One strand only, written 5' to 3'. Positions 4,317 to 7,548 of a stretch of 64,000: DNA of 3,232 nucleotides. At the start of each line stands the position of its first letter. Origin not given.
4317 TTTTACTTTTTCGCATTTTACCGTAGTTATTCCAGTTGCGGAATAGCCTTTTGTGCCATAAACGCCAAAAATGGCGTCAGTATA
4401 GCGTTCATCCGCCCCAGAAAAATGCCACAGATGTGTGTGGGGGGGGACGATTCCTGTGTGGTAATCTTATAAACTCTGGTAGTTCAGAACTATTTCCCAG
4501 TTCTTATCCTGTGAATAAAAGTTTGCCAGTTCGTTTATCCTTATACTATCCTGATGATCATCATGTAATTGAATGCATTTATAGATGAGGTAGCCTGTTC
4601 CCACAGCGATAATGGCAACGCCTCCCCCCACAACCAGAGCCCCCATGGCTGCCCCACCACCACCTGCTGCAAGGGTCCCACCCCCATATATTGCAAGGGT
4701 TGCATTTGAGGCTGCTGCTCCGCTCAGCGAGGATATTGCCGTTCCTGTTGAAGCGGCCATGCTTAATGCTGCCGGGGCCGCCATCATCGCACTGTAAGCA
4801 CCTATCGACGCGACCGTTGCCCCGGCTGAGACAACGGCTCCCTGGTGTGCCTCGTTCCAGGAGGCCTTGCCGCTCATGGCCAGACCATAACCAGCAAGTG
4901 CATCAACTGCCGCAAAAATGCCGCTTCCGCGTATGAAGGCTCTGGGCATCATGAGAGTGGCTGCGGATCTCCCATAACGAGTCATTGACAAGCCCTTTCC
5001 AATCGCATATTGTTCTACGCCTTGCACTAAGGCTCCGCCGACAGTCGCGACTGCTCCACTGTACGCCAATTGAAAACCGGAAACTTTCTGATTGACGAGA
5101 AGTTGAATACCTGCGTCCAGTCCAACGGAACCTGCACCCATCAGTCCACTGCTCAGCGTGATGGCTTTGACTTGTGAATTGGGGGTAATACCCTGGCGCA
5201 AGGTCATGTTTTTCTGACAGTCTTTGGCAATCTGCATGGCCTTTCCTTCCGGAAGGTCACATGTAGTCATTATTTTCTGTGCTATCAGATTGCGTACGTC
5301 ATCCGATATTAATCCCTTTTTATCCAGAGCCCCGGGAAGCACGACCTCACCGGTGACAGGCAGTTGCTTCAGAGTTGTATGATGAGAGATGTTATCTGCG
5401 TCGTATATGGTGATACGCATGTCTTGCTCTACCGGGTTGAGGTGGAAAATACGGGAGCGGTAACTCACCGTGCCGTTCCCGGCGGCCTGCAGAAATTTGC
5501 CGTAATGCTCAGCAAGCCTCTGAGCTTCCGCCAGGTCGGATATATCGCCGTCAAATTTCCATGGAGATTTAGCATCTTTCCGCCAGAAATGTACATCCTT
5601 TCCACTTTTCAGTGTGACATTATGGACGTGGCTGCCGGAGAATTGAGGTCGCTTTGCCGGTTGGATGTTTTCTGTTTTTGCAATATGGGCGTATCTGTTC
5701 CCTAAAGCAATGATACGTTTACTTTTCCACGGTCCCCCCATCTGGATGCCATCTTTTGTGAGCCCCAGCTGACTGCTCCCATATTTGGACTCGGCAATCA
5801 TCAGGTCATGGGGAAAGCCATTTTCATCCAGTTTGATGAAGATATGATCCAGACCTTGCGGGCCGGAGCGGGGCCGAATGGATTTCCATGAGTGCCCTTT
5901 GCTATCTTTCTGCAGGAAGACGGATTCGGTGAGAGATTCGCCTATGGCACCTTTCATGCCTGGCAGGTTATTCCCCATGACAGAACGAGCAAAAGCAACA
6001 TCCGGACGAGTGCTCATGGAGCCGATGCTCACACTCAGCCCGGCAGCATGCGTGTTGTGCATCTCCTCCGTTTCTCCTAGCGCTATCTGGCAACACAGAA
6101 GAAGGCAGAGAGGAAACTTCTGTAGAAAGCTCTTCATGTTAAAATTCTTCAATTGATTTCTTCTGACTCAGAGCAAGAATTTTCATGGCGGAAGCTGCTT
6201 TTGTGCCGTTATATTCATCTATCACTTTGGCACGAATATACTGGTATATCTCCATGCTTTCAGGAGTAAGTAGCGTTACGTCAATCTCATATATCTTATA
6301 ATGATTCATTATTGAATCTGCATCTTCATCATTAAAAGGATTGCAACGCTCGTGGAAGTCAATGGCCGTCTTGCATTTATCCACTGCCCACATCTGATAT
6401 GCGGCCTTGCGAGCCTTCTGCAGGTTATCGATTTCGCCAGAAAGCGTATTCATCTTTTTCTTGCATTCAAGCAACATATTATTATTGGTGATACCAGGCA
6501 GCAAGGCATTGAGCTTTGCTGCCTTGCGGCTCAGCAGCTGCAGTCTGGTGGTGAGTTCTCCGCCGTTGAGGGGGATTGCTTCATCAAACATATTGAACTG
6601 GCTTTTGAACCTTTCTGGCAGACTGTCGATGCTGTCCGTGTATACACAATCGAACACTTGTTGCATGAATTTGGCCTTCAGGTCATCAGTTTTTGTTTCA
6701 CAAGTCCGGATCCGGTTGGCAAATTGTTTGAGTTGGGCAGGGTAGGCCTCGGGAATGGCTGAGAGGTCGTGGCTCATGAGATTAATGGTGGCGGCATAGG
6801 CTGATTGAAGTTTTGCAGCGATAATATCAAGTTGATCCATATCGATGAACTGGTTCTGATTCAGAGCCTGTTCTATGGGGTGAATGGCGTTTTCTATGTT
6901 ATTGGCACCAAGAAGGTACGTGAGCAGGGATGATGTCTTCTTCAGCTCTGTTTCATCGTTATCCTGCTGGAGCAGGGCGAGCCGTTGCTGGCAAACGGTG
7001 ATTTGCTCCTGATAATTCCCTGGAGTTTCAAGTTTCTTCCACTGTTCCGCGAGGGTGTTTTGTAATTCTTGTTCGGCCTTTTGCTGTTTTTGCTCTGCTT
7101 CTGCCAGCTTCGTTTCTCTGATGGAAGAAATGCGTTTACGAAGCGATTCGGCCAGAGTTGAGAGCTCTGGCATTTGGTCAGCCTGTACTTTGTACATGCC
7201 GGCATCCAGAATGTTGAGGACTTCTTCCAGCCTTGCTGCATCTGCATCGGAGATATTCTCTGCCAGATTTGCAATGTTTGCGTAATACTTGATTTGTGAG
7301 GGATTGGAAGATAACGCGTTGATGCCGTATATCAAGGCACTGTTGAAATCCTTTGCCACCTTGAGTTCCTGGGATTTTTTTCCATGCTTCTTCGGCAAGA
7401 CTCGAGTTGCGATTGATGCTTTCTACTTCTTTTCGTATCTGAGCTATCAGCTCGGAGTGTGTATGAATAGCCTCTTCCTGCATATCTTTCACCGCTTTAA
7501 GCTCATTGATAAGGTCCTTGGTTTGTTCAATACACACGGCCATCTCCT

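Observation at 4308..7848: AT-rich ~3.4 kb insertion between ribBA and ftsH carrying an orphan two-gene operon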

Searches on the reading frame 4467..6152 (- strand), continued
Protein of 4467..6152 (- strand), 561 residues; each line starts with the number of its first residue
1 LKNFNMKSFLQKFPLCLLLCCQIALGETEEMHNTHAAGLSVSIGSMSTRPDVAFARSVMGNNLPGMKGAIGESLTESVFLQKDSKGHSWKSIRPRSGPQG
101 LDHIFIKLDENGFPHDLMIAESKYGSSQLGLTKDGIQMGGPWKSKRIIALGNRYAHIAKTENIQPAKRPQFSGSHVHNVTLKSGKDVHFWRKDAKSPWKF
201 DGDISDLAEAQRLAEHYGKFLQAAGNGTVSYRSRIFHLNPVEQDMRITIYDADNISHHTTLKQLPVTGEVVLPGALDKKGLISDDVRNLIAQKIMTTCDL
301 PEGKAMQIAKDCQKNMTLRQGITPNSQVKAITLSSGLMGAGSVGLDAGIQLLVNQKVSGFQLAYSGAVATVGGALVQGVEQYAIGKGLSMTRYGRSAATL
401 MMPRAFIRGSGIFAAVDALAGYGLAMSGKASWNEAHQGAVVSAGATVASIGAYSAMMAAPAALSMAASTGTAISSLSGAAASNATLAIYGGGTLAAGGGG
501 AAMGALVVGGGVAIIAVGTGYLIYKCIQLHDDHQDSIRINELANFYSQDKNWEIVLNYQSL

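Call 97: search_protein_families(library=pfam, alignment_id=A7, max_evalue=0.000001)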
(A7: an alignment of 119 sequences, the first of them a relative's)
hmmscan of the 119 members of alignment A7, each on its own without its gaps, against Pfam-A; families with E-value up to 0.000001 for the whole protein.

A. member 1, L006:402-3302:+ (967 aa): 0 families

B. families by the number of members that match (of 119 scanned): 96 families (the first 25 are shown)
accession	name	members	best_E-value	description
PF00350.29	Dynamin_N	3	8.6e-26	Dynamin family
PF01926.29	MMR_HSR1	3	5.8e-19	50S ribosome-binding GTPase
PF14267.11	DUF4357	2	1.3e-19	Domain of unknown function (DUF4357)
PF12844.13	HTH_19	2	3.5e-07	Helix-turn-helix domain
PF00873.25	ACR_tran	1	6.3e-287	AcrB/AcrD/AcrF family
PF00330.25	Aconitase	1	1.9e-161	Aconitase family (aconitate hydratase)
PF01053.26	Cys_Met_Meta_PP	1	1.9e-131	Cys/Met metabolism PLP-dependent enzyme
PF07517.20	SecA_DEAD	1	4.5e-119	SecA DEAD-like domain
PF00344.25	SecY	1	9.9e-98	SecY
PF20473.4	MmeI_Mtase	1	1.2e-87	MmeI, DNA-methyltransferase domain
PF21090.3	P-loop_SecA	1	6.5e-79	SecA P-loop domain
PF02265.22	S1-P1_nuclease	1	4.8e-60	S1/P1 Nuclease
PF02096.25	60KD_IMP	1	1.7e-57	60Kd inner membrane protein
PF07516.18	SecA_SW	1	5.9e-54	SecA Wing and Scaffold domain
PF01370.27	Epimerase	1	9.5e-53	NAD dependent epimerase/dehydratase family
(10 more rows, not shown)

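Call 99: search_protein_families(library=padloc, proteins=[L009:5145-8432:+, L009:734-3850:+, L010:1050-4460:-, L014:5849-9376:+, L017:1524-5447:+, L017:5447-7195:+, L017:7146-8300:+, L083:5213-7021:+, L016:195-2303:+, L020:810-2930:-], max_evalue=0.000001)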
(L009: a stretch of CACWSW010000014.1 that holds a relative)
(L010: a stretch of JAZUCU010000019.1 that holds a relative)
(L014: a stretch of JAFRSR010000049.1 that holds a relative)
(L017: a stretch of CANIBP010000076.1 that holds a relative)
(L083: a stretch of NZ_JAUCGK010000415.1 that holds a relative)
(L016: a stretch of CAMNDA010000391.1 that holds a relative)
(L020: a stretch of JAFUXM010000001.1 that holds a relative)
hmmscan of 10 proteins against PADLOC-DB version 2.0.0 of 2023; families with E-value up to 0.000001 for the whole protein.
L009:5145-8432:+ (1096 aa): 0 families

L009:734-3850:+ (1039 aa): 1 family
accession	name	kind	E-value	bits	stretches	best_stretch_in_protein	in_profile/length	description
PDLC04917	PDC-S12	-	1.3e-07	29.7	1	1011-1034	193-216/218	-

L010:1050-4460:- (1137 aa): 0 families

L014:5849-9376:+ (1176 aa): 0 families

L017:1524-5447:+ (1308 aa): 3 families
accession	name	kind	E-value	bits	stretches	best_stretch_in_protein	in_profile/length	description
PDLC03841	LeoBC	-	1.9e-114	382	1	42-661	8-562/601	-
PDLC03839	LeoA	-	1.6e-80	269.8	2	785-1289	62-546/559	-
PDLC03840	LeoA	-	2.3e-10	38.1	1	784-1238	57-515/577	-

L017:5447-7195:+ (583 aa): 1 family
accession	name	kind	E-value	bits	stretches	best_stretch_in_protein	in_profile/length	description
PDLC03839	LeoA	-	2.9e-63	212.8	1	8-555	13-532/559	-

L017:7146-8300:+ (385 aa): 0 families

L083:5213-7021:+ (603 aa): 0 families

L016:195-2303:+ (703 aa): 0 families

L020:810-2930:- (707 aa): 15 families
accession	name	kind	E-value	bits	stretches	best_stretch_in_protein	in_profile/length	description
PDLC03598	REase_MTase_IIG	-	1.5e-238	792.2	1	8-693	8-677/912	Type IIG restriction enzyme-methyltransferase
PDLC03599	REase_MTase_IIG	-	1.2e-76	256.4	1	9-615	5-578/959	Type IIG restriction enzyme-methyltransferase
PDLC03627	REase_MTase_IIG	-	4e-60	201.7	2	11-467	3-491/1136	Type IIG restriction enzyme-methyltransferase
PDLC02643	DrmMI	-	2.7e-21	73.2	1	497-692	861-1051/1347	DrmMI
PDLC04134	mad2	-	3.9e-13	47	1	24-556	4-388/492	mads_2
PDLC03609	REase_MTase_IIG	-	1.6e-09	34.1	1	367-518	422-572/1066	Type IIG restriction enzyme-methyltransferase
PDLC03612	REase_MTase_IIG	-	2e-09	34.2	0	181-282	258-363/1247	Type IIG restriction enzyme-methyltransferase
PDLC02646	DrmMI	-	3e-09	33.6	0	505-621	284-401/792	DrmMI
PDLC02639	DrmMI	-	4.3e-09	33.2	0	504-630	583-707/803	DrmMI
PDLC03629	REase_MTase_IIG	-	2.6e-08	30.1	1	326-458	377-513/1182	Type IIG restriction enzyme-methyltransferase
PDLC03245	MTase_II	-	3.9e-08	30.3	1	383-563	57-217/577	Type II methyltransferase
PDLC02529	PglX|PglXI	-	6.1e-08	28.8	1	379-465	226-301/1189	PglX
PDLC03604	REase_MTase_IIG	-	6.6e-08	29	1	302-528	314-559/1011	Type IIG restriction enzyme-methyltransferase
PDLC02644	DrmMI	-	5.2e-07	26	0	505-610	383-490/988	DrmMI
PDLC03335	MTase_II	-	6.5e-07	26.4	0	478-571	169-261/607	Type II methyltransferase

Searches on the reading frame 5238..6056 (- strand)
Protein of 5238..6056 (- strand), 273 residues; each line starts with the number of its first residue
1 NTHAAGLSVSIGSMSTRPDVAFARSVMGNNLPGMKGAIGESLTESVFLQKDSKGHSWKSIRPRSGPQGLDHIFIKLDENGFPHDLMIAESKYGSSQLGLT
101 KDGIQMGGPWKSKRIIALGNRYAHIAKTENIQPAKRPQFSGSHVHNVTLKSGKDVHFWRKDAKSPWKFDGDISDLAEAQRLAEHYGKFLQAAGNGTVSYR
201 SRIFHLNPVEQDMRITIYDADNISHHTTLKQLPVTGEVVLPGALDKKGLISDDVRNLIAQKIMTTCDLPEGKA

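Call 71: predict_structure(alignment_id=A3)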
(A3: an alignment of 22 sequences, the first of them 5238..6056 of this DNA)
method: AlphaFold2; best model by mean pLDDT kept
length: 273 residues; sequences in the alignment: 22
mean_pLDDT: 81.9   pTM: 0.77
mean pLDDT of the five models: 81.9, 81.7, 80.2, 79.7, 76.0
residues with pLDDT >= 90: 124; 70-90: 90; 50-70: 39; < 50: 20
segments of 3 or more residues with pLDDT < 50: 1-15, 52-54
pLDDT, mean of each block of 10 residues (from residue 1): 41 53 66 72 74 68 66 90 93 87 90 94 96 86 87 92 93 97 97 96 91 91 89 91 67 72 78 74
secondary structure, 60 per line:
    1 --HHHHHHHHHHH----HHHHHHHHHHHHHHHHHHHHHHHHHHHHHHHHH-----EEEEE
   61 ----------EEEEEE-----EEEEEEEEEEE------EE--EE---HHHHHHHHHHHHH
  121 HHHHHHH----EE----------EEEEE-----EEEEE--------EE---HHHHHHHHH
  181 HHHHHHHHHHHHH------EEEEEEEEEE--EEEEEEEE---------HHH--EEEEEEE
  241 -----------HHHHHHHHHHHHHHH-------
elements in order: H3-13 H18-50 E56-60 E71-76 E82-92 H108-127 E144-148 E154-158 H172-193 E200-209 E212-219 E234-240 H252-266

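Call 76: fold_search(model_id=the predicted structure, library=pdb)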
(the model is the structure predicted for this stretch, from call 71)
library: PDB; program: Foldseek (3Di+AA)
matches with E <= 10: 872; with E <= 0.001: 0
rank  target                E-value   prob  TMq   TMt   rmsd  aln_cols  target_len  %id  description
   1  4ckn_D                2.8e-02  0.20  0.12  0.17  15.2       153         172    7  Structure of an N-terminal fragment of Leishmania SAS-6 containing parts of its coiled coil domain, F257E mutant (released 2014-03-05)
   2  5trc_B                4.0e-02  0.14  0.16  0.12  16.4       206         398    8  Crystal structure of phosphorylated AC3-AC5 domains of yeast acetyl-CoA carboxylase (released 2016-12-07)
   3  4ckn_A                5.3e-02  0.15  0.12  0.17  15.5       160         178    8  Structure of an N-terminal fragment of Leishmania SAS-6 containing parts of its coiled coil domain, F257E mutant (released 2014-03-05)
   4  3q0x_B                7.1e-02  0.14  0.12  0.15  13.1       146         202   12  N-terminal coiled-coil dimer domain of C. reinhardtii SAS-6 homolog Bld12p (released 2011-02-09)
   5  9eb6_A                8.4e-02  0.05  0.10  0.11  18.8       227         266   11  Chicken YF1.7*1 presenting myristoylated peptide derived from tegument protein CIRC (released 2025-07-23)
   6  4ttz_D                1.0e-01  0.20  0.12  0.21  12.9       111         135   11  N-terminal domain of C. Reinhardtii SAS-6 homolog bld12p variant G94E F145W Q147K (NN26) (released 2015-07-01)
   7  6zz8_B                1.0e-01  0.16  0.15  0.19  15.2       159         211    9  MB_CRS6-15 bound to CrSAS-6_6HR (released 2021-07-07)
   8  7nac_A                1.1e-01  0.09  0.11  0.11  19.7       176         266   14  State E2 nucleolar 60S ribosomal biogenesis intermediate - Composite model (released 2022-11-09)
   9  8rl2_CJ               1.2e-01  0.14  0.15  0.14  19.1       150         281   14  Human pre-60S - State 5 (released 2025-01-15)
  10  9qiw_CJ               1.3e-01  0.08  0.14  0.14  20.4       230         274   16  Human pre-60S - State 3 (released 2025-04-30)
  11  4u2i_C                1.3e-01  0.15  0.11  0.20  15.0       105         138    8  N-terminal domain of C. Rheinhardtii SAS-6 homolog bld12p Q93E G94D K146R Q147R (NN23) (released 2015-07-29)
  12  4cw1_A                1.3e-01  0.06  0.12  0.12  19.9       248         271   12  COMPLEX OF A B14 CHICKEN MHC CLASS I MOLECULE AND A 9MER CHICKEN PEPTIDE (released 2015-05-06)
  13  4to7                  1.4e-01  0.12  0.11  0.19  13.3       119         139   10  N-Terminal domain of C. Reinhardtii SAS-6 homolog bld12p Q93E F145W K146R (NN24) (released 2015-06-17)
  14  6zz8_D                1.6e-01  0.12  0.14  0.18  15.5       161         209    9  MB_CRS6-15 bound to CrSAS-6_6HR (released 2021-07-07)
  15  9eb4_A                1.6e-01  0.04  0.10  0.10  19.2       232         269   11  Chicken YF1.7*1 presenting N-palmitoylated glycine (released 2025-07-23)
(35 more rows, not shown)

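Call 78: search_protein_representatives(alignment_id=A3)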
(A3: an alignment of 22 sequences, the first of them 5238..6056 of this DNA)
Query: 22 sequences, 270 profile positions. Proteins with E-value up to 0.001 (for the whole library): 1286; up to 1e-10: 528; up to 1e-30: 190. The best 150 are listed.
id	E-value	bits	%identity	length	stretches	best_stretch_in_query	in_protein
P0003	8.9e-96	336.5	-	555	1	2-270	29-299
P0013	6.7e-93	327.1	-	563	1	3-270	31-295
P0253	7.3e-93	326.9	-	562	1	5-269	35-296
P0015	1.0e-91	323.2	-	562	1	4-268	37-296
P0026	3.1e-91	321.6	-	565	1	8-269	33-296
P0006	8.6e-89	313.6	-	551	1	3-269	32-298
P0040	2.8e-87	308.6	-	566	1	4-270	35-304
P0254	4.4e-86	304.7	-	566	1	3-264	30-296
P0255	1.0e-85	303.5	-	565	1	4-269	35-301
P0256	2.7e-85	302.1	-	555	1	4-261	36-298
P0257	1.2e-82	293.4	-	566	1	6-270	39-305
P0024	3.5e-82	291.9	-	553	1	3-268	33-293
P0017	4.5e-82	291.6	-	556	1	2-269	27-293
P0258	4.3e-81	288.4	-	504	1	4-269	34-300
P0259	5.8e-81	287.9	-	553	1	2-269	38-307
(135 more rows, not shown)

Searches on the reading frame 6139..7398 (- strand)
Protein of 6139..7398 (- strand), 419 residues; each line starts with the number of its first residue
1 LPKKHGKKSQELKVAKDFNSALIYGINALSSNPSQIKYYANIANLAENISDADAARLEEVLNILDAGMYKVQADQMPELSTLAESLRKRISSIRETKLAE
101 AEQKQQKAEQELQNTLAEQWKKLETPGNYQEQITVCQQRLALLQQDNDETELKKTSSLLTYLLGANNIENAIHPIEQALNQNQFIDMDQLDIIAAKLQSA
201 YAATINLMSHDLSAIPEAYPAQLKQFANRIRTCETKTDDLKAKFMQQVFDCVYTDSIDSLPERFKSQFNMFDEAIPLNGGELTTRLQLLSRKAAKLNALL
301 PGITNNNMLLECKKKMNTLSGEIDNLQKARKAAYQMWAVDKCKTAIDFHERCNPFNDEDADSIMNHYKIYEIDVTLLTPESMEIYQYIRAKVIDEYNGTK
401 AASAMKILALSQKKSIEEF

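Call 5: search_protein_families(library=pfam, proteins=[window:6139-7398:-], max_evalue=1)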
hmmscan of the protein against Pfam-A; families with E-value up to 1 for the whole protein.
window:6139-7398:- (419 aa): 3 families
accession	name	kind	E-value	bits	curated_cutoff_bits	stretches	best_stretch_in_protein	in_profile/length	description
PF24235.1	RHG29_45_N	-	0.021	15.5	27.7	1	40-107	22-87/108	Rho GTPase-activating protein 29/45 N-terminal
PF04280.21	Tim44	-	0.078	13.5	29.6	0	57-108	40-91/147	Tim44-like domain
PF17035.10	BET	-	0.23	12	24.5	0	43-70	8-34/64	Bromodomain extra-terminal - transcription regulation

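Call 6: search_protein_families(library=ncbifam, proteins=[window:6139-7398:-], max_evalue=1)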
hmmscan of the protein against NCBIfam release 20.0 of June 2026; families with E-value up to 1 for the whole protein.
window:6139-7398:- (419 aa): 2 families
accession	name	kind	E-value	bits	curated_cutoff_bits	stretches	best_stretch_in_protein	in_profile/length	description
NF045487.1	ASRP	equivalog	0.077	11.6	300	1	78-244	328-476/593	archaea-specific SMC-related protein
NF001962.0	PRK00736.1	equivalog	0.092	12.5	72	1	95-125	8-38/69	hypothetical protein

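Call 7: search_protein_families(library=padloc, proteins=[window:6139-7398:-], max_evalue=1)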
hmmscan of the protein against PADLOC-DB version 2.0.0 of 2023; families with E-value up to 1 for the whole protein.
window:6139-7398:- (419 aa): 0 families

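Call 19: list_cluster_members(proteins=[P0121, P0001, window:6139-7395:-])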
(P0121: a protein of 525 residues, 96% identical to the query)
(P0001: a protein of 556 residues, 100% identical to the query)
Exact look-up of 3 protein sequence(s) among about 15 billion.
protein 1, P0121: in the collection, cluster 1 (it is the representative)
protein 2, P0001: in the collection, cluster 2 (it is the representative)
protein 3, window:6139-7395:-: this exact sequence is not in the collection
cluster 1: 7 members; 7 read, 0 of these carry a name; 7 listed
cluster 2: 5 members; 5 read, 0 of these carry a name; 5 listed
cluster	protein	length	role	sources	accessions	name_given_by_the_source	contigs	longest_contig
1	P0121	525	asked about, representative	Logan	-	-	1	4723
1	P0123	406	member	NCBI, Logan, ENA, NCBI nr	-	-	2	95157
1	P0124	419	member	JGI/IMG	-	-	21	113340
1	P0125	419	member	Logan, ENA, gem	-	-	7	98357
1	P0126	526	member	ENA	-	-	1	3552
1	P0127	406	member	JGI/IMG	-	-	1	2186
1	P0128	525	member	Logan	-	-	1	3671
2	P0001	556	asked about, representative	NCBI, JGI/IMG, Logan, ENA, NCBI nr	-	-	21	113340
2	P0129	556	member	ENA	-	-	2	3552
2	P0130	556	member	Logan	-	-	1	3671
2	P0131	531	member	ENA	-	-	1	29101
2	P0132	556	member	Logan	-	-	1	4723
